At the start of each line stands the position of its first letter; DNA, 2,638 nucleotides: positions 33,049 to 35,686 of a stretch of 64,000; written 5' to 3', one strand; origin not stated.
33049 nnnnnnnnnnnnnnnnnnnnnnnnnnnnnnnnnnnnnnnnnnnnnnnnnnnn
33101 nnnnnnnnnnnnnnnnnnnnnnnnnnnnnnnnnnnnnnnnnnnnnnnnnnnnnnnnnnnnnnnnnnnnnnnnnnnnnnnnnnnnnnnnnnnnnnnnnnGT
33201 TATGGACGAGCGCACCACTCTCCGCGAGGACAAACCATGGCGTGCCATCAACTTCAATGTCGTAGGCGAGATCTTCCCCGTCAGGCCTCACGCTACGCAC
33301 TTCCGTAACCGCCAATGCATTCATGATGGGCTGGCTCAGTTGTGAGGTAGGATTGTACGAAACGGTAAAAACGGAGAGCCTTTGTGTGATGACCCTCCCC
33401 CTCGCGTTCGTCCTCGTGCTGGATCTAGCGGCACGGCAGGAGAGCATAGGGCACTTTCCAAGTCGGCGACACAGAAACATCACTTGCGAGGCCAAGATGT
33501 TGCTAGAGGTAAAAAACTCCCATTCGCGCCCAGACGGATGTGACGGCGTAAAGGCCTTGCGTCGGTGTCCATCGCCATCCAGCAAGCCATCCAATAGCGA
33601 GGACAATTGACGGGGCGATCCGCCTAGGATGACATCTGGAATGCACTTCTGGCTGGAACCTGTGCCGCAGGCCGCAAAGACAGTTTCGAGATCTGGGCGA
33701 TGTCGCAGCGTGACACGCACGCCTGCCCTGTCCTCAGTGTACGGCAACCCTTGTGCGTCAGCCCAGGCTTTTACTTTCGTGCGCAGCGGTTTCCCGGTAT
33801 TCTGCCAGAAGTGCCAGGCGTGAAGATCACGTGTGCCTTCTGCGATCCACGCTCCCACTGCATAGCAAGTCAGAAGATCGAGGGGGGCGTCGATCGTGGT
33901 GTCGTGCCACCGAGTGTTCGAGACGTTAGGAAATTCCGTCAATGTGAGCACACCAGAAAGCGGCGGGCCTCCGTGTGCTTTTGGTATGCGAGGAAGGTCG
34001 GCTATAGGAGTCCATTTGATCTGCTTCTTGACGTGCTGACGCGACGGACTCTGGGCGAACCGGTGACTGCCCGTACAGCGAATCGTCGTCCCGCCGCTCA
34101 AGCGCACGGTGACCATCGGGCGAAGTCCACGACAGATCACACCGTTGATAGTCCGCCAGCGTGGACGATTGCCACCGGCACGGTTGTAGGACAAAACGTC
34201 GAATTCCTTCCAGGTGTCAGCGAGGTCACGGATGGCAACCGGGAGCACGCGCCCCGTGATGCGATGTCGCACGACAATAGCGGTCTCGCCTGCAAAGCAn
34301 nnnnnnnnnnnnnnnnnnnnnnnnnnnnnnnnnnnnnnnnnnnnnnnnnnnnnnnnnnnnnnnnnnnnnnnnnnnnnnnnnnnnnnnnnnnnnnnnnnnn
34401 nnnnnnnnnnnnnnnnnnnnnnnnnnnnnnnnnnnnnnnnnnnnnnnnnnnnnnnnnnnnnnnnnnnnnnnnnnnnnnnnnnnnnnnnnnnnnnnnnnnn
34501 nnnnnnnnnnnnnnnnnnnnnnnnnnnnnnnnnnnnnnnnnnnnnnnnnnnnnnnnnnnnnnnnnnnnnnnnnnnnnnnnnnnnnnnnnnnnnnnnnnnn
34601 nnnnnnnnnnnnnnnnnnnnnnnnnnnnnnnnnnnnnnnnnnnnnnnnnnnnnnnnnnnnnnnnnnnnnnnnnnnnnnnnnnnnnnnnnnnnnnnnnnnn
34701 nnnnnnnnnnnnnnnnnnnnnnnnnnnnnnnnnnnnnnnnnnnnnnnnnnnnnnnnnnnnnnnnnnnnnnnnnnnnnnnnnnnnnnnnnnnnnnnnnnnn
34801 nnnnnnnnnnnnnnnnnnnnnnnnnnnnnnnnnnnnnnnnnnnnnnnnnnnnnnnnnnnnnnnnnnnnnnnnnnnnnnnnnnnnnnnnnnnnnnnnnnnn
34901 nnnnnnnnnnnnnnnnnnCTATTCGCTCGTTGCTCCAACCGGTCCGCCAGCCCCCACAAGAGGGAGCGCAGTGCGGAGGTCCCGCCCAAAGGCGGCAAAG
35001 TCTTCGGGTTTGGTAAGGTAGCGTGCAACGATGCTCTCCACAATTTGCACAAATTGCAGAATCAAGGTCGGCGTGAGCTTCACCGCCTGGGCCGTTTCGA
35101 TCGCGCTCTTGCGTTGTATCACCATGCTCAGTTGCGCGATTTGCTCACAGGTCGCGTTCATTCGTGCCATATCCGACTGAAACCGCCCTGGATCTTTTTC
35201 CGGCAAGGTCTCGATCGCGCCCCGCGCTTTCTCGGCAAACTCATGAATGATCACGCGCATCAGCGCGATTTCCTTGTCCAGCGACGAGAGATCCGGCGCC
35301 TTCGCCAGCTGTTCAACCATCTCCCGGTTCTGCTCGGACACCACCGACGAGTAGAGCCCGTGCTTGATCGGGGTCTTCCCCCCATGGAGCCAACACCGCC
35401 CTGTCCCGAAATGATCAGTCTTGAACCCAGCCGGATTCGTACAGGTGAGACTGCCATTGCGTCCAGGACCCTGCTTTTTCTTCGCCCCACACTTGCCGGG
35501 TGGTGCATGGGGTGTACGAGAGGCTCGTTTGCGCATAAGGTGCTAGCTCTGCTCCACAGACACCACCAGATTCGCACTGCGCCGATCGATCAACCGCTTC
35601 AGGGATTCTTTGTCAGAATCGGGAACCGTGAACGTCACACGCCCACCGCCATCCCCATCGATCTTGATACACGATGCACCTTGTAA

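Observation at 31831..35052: Large terminase subunit split by an intein with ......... homing endonuclease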

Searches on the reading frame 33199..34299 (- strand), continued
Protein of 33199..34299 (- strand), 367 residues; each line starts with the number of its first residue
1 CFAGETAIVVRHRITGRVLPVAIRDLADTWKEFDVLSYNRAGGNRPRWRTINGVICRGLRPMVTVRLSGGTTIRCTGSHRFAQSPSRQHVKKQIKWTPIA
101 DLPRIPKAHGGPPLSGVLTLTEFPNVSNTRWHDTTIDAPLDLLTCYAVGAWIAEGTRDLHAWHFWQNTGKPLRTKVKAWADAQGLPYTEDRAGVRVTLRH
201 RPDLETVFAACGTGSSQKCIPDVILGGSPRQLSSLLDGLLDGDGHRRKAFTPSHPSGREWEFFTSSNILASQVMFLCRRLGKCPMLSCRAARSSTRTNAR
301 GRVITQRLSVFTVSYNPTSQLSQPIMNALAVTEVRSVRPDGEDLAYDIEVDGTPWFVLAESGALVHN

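Call 39: fold_search(model_id=the predicted structure, library=pdb)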
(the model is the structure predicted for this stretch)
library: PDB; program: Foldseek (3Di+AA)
matches with E <= 10: 837; with E <= 0.001: 43
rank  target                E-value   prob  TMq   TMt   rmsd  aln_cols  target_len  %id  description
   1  7qsu                  4.3e-17  1.00  0.71  0.71   6.4       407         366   14  Crystal structure of homing endonuclease-associated TliVMA intein (C1A, d333-339) (released 2022-03-30)
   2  7qss                  3.0e-14  1.00  0.69  0.59   8.2       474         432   13  Crystal structure of homing endonuclease-associated TliVMA intein (C1A) (released 2022-03-30)
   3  1vde_B                6.5e-13  1.00  0.54  0.47  10.7       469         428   16  PI-SCEI, A HOMING ENDONUCLEASE WITH PROTEIN SPLICING ACTIVITY (released 1998-04-08)
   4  7qst                  9.9e-13  1.00  0.67  0.68   6.1       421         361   13  Crystal structure of homing endonuclease-associated PhoVMA intein (C1A) (released 2022-03-30)
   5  1ef0_A                1.1e-12  1.00  0.52  0.47   9.7       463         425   14  CRYSTAL STRUCTURE OF PI-SCEI MINIPRECURSOR (released 2000-06-07)
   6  1vde_A                1.7e-12  1.00  0.56  0.49   9.6       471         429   12  PI-SCEI, A HOMING ENDONUCLEASE WITH PROTEIN SPLICING ACTIVITY (released 1998-04-08)
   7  1dfa                  2.4e-12  1.00  0.54  0.50   8.5       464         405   14  CRYSTAL STRUCTURE OF PI-SCEI IN C2 SPACE GROUP (released 1999-12-08)
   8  1lwt_A                3.7e-12  1.00  0.54  0.46  10.3       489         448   14  Crystal structure of the intein homing endonuclease PI-SceI bound to its substrate DNA (Ca2+ free) (released 2002-09-27)
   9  1um2_A                3.9e-12  1.00  0.52  0.47  11.2       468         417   15  Crystal Structure of the Vma1-Derived Endonuclease with the Ligated Extein Segment (released 2004-09-22)
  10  1dq3                  6.2e-12  1.00  0.63  0.53   6.4       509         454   11  CRYSTAL STRUCTURE OF AN ARCHAEAL INTEIN-ENCODED HOMING ENDONUCLEASE PI-PFUI (released 2000-07-05)
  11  1lws_A                7.5e-12  1.00  0.58  0.51   8.2       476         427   15  Crystal structure of the intein homing endonuclease PI-SceI bound to its recognition sequence (released 2002-09-27)
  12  2cw7                  2.6e-11  1.00  0.68  0.48  14.8       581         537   13  Crystal structure of intein homing endonuclease II (released 2006-04-18)
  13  1jva_B                3.3e-11  1.00  0.52  0.46  11.2       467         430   13  CRYSTAL STRUCTURE OF THE VMA1-DERIVED ENDONUCLEASE BEARING THE N AND C EXTEIN PROPEPTIDES (released 2002-08-29)
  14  1um2_B                7.1e-11  1.00  0.54  0.49  11.1       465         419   14  Crystal Structure of the Vma1-Derived Endonuclease with the Ligated Extein Segment (released 2004-09-22)
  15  1jva_A                2.0e-10  1.00  0.53  0.47  11.4       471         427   14  CRYSTAL STRUCTURE OF THE VMA1-DERIVED ENDONUCLEASE BEARING THE N AND C EXTEIN PROPEPTIDES (released 2002-08-29)
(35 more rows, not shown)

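Call 41: search_dna_similar(query=window:33199-34299:-, collection=phages, mode=protein, max_evalue=0.001, max_rows=20)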
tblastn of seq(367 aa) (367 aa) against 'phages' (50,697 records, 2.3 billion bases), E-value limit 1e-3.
No match.

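Call 50: find_related_loci(query=window:33199-34299:-, collection=genome_contigs, flank=4000)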
Query window:33199-34299:- (367 aa) in genome_contigs; peptide patterns used: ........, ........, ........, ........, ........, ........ (x = any residue, [..] = any of these).
41 stretches matched a pattern, but none encodes a relative of the query by tblastn (E <= 1e-3).

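Call 52: search_protein_families(library=pfam, proteins=[P0087, P0093, P0139, P0155, P0096], max_evalue=0.01)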
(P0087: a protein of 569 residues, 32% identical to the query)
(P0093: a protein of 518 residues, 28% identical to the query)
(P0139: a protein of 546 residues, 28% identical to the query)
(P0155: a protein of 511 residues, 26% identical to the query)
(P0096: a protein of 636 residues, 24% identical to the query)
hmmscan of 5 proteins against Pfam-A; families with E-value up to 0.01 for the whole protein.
P0087 (569 aa): 3 families
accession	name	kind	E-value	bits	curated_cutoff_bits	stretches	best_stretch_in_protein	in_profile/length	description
PF14890.11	Intein_splicing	-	2.3e-17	63.6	35.8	1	114-451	9-155/155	Intein splicing domain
PF14528.11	LAGLIDADG_3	-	0.00018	22.1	22.5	0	305-352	2-39/82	LAGLIDADG-like domain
PF01079.26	Hint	-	0.00079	19.5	29.7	1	86-181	1-93/213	Hint module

P0093 (518 aa): 3 families
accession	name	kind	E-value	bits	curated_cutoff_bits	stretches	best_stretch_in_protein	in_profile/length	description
PF14890.11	Intein_splicing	-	2.5e-15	57.1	35.8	1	114-439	9-155/155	Intein splicing domain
PF01841.26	Transglut_core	-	3.8e-06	27.6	23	0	439-494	53-108/108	Transglutaminase-like superfamily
PF14528.11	LAGLIDADG_3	-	0.0046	17.6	22.5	0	226-278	4-63/82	LAGLIDADG-like domain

P0139 (546 aa): 2 families
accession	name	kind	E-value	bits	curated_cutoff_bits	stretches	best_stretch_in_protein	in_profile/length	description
PF14890.11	Intein_splicing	-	1.6e-13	51.2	35.8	1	133-448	19-155/155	Intein splicing domain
PF14528.11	LAGLIDADG_3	-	0.00088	19.9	22.5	0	324-375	6-48/82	LAGLIDADG-like domain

P0155 (511 aa): 2 families
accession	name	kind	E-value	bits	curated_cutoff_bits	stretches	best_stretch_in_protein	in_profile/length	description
PF14890.11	Intein_splicing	-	1.7e-23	83.6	35.8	1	88-426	1-155/155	Intein splicing domain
PF01079.26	Hint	-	0.00014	21.9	29.7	1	76-173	9-101/213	Hint module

P0096 (636 aa): 2 families
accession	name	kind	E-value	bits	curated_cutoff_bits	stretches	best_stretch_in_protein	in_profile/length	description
PF14890.11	Intein_splicing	-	2.4e-10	40.9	35.8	1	213-525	12-155/155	Intein splicing domain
PF08657.15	DASH_Spc34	-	0.0011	19.1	26.7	1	20-92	205-275/280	DASH complex subunit Spc34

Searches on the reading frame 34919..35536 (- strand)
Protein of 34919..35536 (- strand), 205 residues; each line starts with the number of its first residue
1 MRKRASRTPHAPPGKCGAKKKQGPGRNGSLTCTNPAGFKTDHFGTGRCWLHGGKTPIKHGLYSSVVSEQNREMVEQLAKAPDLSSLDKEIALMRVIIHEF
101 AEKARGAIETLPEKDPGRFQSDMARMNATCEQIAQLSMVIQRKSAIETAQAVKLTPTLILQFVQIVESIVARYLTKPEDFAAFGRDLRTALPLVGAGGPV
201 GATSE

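Call 33: search_protein_families(library=phrogs, proteins=[window:34919-35536:-], max_evalue=0.00001)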
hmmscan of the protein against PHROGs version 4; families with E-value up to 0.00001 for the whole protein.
window:34919-35536:- (205 aa): 0 families

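Call 45: search_protein_families(library=pfam, proteins=[window:34919-35536:-], max_evalue=0.1)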
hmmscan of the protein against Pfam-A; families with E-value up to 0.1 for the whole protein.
window:34919-35536:- (205 aa): 1 family
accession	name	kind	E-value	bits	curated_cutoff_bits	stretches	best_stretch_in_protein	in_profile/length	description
PF20649.3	COG5_C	-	0.057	13.8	24.7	1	63-149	59-128/186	Conserved oligomeric Golgi complex subunit 5, C-terminal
